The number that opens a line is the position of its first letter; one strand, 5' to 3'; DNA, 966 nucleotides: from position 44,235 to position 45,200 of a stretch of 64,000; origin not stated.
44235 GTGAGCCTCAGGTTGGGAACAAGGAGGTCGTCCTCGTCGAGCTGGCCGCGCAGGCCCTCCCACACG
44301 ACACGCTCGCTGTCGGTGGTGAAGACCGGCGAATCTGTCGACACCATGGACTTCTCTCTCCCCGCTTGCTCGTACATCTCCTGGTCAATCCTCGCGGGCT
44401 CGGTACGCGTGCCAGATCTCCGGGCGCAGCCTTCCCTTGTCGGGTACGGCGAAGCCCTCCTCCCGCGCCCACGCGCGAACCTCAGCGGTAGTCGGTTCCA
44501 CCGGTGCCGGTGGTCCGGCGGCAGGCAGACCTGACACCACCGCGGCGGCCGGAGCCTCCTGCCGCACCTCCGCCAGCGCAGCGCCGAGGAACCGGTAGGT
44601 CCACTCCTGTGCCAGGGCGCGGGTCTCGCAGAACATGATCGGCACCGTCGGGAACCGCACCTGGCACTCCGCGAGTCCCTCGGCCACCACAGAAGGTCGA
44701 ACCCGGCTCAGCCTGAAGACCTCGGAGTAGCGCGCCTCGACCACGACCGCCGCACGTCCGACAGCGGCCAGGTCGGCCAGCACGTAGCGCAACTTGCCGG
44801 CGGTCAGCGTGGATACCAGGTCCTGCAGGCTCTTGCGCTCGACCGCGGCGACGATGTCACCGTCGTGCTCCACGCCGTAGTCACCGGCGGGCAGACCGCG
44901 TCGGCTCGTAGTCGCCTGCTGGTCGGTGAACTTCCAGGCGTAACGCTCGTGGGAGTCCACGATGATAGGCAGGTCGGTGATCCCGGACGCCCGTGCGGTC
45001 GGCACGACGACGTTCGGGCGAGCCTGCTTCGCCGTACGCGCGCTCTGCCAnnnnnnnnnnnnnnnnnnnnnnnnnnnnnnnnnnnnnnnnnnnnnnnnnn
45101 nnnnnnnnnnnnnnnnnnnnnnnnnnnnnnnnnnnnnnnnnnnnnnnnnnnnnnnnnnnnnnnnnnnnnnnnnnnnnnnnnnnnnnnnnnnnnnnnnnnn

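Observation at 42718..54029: The recC-recB-recD operon continues directly into an ERCC4 nuclease and a NERD-SF1 helicase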

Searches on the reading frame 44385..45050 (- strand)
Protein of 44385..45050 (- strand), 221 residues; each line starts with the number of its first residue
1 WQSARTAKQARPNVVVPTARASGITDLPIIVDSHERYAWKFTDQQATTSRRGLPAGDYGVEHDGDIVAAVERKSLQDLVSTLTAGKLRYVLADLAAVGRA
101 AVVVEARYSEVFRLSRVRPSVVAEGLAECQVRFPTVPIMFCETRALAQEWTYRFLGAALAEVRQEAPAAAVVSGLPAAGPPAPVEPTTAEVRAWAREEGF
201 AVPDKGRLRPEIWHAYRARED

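Call 88: search_protein_families(library=pfam, proteins=[window:44385-45050:-], max_evalue=0.1)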
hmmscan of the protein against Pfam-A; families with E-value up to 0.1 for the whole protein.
window:44385-45050:- (221 aa): 2 families
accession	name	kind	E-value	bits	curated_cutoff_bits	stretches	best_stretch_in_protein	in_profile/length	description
PF02732.21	ERCC4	-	4.8e-13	49.6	24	1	31-154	1-140/140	ERCC4 domain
PF23359.1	Lsr2_DNA-bd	-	1.1e-08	34.8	26.9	1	186-218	4-36/37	Lsr2 DNA-binding domain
